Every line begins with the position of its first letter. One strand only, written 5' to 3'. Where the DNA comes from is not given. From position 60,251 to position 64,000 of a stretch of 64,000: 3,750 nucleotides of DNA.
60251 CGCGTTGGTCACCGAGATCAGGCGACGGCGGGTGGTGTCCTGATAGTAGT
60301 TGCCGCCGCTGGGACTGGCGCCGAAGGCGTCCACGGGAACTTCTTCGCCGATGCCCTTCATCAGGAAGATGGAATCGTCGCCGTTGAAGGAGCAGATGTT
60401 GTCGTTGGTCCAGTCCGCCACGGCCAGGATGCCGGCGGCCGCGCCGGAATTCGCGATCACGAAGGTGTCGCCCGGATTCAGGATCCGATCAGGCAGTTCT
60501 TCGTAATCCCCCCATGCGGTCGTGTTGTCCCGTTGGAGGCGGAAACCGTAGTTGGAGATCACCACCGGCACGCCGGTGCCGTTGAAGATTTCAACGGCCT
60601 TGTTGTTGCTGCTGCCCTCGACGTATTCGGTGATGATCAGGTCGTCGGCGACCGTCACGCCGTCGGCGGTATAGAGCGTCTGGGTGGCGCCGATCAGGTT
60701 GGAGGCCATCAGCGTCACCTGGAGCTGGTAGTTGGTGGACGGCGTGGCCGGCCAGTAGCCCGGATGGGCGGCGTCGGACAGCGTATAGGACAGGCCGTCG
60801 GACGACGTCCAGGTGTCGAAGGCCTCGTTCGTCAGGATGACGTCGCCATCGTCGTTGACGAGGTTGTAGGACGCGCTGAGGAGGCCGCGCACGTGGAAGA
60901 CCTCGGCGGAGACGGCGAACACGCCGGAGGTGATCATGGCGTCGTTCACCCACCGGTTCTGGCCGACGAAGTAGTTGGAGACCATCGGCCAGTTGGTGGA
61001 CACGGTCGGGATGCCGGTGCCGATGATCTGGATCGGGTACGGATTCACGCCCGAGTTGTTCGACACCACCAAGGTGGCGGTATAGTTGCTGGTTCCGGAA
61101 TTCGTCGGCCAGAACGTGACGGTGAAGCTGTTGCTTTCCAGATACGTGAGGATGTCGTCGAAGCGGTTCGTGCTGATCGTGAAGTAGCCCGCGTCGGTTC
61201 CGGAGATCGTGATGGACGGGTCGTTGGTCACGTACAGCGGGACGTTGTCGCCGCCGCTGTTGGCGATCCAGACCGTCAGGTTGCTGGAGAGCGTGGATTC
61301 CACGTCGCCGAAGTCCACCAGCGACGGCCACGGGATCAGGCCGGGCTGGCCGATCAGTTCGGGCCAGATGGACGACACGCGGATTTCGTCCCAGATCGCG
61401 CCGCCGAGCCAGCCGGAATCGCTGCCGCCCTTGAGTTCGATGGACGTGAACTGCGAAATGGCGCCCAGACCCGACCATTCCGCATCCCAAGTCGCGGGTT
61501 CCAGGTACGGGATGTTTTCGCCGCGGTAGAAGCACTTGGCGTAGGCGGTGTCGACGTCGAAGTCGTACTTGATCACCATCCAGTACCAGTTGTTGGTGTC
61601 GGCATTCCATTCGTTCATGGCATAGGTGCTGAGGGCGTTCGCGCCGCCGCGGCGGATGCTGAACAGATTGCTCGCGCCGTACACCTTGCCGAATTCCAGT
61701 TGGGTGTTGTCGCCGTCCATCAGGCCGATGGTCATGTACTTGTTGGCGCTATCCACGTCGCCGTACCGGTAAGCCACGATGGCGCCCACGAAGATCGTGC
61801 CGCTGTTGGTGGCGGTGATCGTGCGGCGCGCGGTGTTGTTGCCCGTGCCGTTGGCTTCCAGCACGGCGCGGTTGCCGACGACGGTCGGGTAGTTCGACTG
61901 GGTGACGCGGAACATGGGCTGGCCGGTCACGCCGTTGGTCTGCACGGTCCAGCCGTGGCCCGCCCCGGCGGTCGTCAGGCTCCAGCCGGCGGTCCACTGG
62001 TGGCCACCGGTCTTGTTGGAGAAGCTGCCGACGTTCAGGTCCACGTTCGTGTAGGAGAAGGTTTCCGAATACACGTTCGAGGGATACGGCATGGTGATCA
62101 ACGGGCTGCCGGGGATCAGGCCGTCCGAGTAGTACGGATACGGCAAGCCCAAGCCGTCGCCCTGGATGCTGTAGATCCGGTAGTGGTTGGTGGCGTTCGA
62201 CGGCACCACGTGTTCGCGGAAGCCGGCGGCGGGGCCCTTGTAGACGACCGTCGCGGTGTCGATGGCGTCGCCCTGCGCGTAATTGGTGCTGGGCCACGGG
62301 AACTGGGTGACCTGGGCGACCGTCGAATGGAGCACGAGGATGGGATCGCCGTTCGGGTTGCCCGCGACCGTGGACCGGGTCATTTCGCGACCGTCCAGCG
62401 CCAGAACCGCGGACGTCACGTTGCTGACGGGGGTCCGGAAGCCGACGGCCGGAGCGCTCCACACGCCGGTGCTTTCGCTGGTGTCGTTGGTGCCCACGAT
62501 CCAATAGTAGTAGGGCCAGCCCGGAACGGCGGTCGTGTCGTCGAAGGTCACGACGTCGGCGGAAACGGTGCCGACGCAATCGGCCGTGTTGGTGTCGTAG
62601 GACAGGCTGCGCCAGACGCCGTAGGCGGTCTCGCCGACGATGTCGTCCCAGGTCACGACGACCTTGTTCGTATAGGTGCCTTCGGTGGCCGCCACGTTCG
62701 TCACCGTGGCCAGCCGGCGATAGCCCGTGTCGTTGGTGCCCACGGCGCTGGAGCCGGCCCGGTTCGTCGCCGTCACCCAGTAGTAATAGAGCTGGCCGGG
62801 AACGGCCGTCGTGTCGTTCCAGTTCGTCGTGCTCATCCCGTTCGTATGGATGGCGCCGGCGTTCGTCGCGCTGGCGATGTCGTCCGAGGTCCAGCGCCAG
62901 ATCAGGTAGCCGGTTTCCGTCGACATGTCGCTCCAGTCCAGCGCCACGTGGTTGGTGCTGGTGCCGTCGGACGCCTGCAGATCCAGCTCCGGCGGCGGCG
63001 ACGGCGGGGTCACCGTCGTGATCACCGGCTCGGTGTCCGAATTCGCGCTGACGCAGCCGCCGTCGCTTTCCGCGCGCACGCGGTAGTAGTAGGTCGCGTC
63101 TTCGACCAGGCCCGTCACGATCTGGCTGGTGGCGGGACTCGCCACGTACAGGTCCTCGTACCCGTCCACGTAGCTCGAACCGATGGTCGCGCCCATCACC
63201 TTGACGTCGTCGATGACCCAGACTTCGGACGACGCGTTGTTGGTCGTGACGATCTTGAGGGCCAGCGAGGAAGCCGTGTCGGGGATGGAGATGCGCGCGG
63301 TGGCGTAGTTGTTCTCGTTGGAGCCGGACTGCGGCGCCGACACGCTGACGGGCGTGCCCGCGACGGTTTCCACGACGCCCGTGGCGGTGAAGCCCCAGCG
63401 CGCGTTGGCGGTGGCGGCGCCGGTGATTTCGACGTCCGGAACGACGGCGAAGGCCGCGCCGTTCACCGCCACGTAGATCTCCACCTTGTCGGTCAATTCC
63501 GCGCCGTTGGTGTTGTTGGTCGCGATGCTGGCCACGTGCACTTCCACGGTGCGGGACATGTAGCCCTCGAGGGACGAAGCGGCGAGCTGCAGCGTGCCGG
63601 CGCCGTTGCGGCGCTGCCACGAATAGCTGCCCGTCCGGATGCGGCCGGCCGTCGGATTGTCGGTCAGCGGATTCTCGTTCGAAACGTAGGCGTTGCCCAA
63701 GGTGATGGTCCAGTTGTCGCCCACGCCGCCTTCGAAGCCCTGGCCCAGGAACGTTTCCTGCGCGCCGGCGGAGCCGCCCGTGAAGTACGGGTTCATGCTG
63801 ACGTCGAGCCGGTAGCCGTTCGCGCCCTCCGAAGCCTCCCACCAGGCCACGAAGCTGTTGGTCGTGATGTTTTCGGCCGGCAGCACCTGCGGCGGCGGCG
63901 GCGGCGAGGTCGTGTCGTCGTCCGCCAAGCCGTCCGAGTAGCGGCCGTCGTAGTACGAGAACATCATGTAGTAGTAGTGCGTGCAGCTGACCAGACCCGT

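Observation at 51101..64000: Giant (>4.3k aa) modular surface protein with lamin-tail, ASH/choice-of-anchor-D and FN3 modules; no recognisable C-terminal sorting signal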

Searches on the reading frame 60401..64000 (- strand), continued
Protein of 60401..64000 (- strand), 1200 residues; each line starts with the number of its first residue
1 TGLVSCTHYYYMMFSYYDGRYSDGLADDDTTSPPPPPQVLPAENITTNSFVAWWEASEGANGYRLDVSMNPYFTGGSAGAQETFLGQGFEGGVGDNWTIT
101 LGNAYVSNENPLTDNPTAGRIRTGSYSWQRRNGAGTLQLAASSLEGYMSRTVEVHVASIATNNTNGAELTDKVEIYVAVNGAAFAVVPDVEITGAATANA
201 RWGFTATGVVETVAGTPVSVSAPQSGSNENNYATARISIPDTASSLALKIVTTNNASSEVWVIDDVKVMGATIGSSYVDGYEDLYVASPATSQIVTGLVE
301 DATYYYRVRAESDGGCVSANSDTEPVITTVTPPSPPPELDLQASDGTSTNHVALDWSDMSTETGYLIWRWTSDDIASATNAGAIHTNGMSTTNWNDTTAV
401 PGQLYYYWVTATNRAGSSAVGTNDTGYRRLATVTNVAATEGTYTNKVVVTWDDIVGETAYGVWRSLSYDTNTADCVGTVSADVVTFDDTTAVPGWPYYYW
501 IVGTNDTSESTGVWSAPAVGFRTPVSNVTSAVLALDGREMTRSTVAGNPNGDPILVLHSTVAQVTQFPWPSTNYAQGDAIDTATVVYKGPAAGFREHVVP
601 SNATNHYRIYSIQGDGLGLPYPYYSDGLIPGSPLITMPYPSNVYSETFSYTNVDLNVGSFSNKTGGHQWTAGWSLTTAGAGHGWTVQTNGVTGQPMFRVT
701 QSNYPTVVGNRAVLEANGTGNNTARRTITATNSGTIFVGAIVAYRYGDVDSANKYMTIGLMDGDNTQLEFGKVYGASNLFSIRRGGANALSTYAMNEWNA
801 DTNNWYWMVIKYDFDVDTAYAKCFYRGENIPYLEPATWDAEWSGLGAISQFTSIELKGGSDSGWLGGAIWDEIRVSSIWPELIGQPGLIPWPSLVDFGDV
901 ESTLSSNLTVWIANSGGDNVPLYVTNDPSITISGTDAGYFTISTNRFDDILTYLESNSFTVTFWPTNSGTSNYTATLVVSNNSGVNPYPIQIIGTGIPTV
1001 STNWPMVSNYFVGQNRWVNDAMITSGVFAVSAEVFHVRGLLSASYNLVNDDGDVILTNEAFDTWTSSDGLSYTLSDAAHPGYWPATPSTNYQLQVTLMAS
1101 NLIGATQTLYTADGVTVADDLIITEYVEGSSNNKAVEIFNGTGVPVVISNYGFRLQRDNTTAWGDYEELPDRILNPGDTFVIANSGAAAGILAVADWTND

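Call 82: search_protein_families(library=pfam, proteins=[L013:363-1700:+, L010:198-1541:+], max_evalue=1)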
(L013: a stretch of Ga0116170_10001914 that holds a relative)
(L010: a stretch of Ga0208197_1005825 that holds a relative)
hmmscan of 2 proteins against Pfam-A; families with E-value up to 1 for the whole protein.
L013:363-1700:+ (446 aa): 0 families

L010:198-1541:+ (448 aa): 0 families

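Call 98: search_protein_families(library=ncbifam, proteins=[L013:363-2624:+, L010:198-2501:+], max_evalue=0.1)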
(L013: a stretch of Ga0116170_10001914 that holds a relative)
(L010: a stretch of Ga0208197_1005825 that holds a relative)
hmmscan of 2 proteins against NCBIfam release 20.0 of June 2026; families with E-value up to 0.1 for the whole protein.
L013:363-2624:+ (753 aa): 21 families
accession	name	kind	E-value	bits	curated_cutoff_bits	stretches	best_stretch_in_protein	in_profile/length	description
TIGR02917.1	PEP_TPR_lipo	equivalog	1.9e-26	92.2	312.2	3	536-658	410-532/899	XrtA/PEP-CTERM system TPR-repeat protein PrsT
TIGR02521.1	type_IV_pilW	equivalog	1.1e-19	70.9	154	2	443-600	55-212/234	type IV pilus biogenesis/stability protein PilW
NF040959.1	MamA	equivalog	8.9e-19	67.7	200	2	439-583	57-199/204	magnetosome protein MamA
NF033762.1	social_mot_Tgl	equivalog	2e-14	53.5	225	1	437-616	49-229/252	social motility TPR repeat lipoprotein Tgl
NF033920.0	C39_PA2778_fam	equivalog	1.2e-13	51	150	2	515-622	148-255/255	PA2778 family cysteine peptidase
NF052415.1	T3SS_chap_SctY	equivalog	2.4e-12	47.3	70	1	535-615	18-101/106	type III secretion apparatus assembly chaperone SctY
TIGR02552.1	LcrH_SycD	equivalog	3.4e-12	46.2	104.8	2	456-532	55-131/136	SycD/LcrH family type III secretion system chaperone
TIGR00990.1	3a0801s09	subfamily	3.8e-08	32.4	757.25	1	522-670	330-478/615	mitochondrial import receptor subunit TOM70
NF008391.2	PRK11189.1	equivalog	4.2e-08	33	250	2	540-590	116-166/297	lipoprotein NlpI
TIGR03939.1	PGA_TPR_OMP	equivalog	6e-08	31.4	366.65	2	435-546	102-211/800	poly-beta-1,6 N-acetyl-D-glucosamine export porin PgaA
NF033758.1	gliding_GltE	equivalog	4.5e-07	29.2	225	1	445-576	214-344/411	adventurous gliding motility TPR repeat lipoprotein GltE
NF008520.0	PRK11447.1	equivalog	1.4e-05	23.1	858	1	518-583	267-329/1157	cellulose synthase complex outer membrane protein BcsC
NF002725.1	PRK02603.1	equivalog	2.2e-05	24.5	143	0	455-506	74-125/173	photosystem I assembly protein Ycf3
NF007302.0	PRK09782.1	equivalog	2.4e-05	22.5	1223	1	519-611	608-697/990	phage receptor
NF008757.0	PRK11788.1-5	equivalog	0.00064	19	363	1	458-580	217-340/388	lipopolysaccharide assembly protein LapB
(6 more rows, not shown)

L010:198-2501:+ (767 aa): 3 families
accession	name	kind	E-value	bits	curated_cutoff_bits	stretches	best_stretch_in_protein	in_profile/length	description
NF047558.1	TPR_END_plus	domain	5.4e-10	39.1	32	1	687-732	2-47/56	TPR end-of-group domain-containing protein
TIGR02917.1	PEP_TPR_lipo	equivalog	0.0033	15.3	312.2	1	454-580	503-628/899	XrtA/PEP-CTERM system TPR-repeat protein PrsT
NF033758.1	gliding_GltE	equivalog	0.0037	16.3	225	0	463-510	133-180/411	adventurous gliding motility TPR repeat lipoprotein GltE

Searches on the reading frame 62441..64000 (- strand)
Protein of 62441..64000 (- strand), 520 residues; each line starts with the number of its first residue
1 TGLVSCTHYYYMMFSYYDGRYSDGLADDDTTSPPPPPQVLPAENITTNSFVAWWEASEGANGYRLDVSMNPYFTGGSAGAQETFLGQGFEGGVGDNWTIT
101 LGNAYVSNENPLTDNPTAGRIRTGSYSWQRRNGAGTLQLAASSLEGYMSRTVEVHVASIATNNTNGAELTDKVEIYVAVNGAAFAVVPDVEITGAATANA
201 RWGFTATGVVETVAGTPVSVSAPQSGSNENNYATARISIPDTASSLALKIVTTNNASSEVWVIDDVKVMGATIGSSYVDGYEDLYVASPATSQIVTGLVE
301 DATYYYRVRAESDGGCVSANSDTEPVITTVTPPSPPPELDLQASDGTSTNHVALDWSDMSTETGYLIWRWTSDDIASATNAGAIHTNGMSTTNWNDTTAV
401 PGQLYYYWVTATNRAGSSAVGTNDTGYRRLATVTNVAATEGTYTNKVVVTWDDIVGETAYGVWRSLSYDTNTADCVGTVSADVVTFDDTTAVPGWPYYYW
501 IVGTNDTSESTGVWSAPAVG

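Call 32: search_protein_families(library=pfam, proteins=[window:62441-64000:-], max_evalue=1)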
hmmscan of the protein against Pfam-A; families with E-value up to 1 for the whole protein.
window:62441-64000:- (520 aa): 5 families
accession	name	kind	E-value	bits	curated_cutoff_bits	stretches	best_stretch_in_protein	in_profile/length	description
PF00041.27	fn3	-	5.3e-07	30.2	25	2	336-418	2-75/84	Fibronectin type III domain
PF16656.11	Pur_ac_phosph_N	-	0.097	13.7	30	1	286-313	56-83/93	Purple acid Phosphatase, N-terminal domain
PF16655.11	PhoD_N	-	0.15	13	30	0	295-313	63-78/90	PhoD-like phosphatase, N-terminal domain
PF14865.12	Macin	-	0.17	12.9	27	1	281-325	3-48/60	Macin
PF24489.1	Ig_J_second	-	0.27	11.7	27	1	370-419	33-85/105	Tip attachment protein J second Ig-like domain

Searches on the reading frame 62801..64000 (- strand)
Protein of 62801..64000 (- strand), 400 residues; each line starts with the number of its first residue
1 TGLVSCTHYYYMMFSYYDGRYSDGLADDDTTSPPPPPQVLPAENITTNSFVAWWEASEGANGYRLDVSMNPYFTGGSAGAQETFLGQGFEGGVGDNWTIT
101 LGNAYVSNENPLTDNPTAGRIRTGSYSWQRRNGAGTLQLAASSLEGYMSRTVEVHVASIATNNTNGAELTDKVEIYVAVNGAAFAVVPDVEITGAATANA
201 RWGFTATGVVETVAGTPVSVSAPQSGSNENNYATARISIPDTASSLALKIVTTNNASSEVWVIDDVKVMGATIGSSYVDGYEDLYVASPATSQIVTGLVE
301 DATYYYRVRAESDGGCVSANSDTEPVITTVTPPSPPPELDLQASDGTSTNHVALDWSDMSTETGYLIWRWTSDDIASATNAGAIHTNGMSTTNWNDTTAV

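Call 15: find_related_loci(query=window:62801-64000:-, collection=genome_contigs, flank=10000)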
Query window:62801-64000:- (400 aa) in genome_contigs; peptide patterns used: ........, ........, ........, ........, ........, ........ (x = any residue, [..] = any of these).
34 stretches matched a pattern; 1 encode a relative of the query (tblastn E <= 1e-3); 1 distinct loci.
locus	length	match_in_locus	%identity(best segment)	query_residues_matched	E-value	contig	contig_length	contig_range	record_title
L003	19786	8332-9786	64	2-400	3e-157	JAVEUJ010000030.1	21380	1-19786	MAG: Kiritimatiellia bacterium isolate BF2_42 NODE_1226_length_21380_cov_4.936892_Biofilm2, whole genome shotgun sequenc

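Call 24: search_protein_families(library=pfam, proteins=[L003:1-8700:+], max_evalue=0.01)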
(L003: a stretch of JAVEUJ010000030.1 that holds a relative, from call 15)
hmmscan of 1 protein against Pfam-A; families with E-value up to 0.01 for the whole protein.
L003:1-8700:+ (2900 aa): 7 families
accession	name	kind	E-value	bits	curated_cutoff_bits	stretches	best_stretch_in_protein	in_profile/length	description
PF12951.13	PATR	-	4e-43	145.5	27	7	862-890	1-29/30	Passenger-associated-transport-repeat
PF22544.2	HYDIN_VesB_CFA65-like_Ig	-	7.3e-07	29.8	25.5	1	1139-1211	9-82/100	HYDIN/CFA65/VesB-like, Ig-like domain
PF15780.11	ASH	-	1.1e-05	25.9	27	1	1141-1214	15-89/98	Abnormal spindle-like microcephaly-assoc'd, ASPM-SPD-2-Hydin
PF12371.14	TMEM131_like_N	-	1.3e-05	25.8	28.8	1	1141-1213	9-82/84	Transmembrane protein 131-like N-terminal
PF00041.27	fn3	-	1.5e-05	25.5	25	0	430-455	42-69/84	Fibronectin type III domain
PF22073.2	Cep192_D4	-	6.6e-05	23.5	35.5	1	1141-1216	12-95/112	Cep192 domain 4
PF07610.17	DUF1573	-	0.0013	19.1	26.1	1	1140-1213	8-81/98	Protein of unknown function (DUF1573)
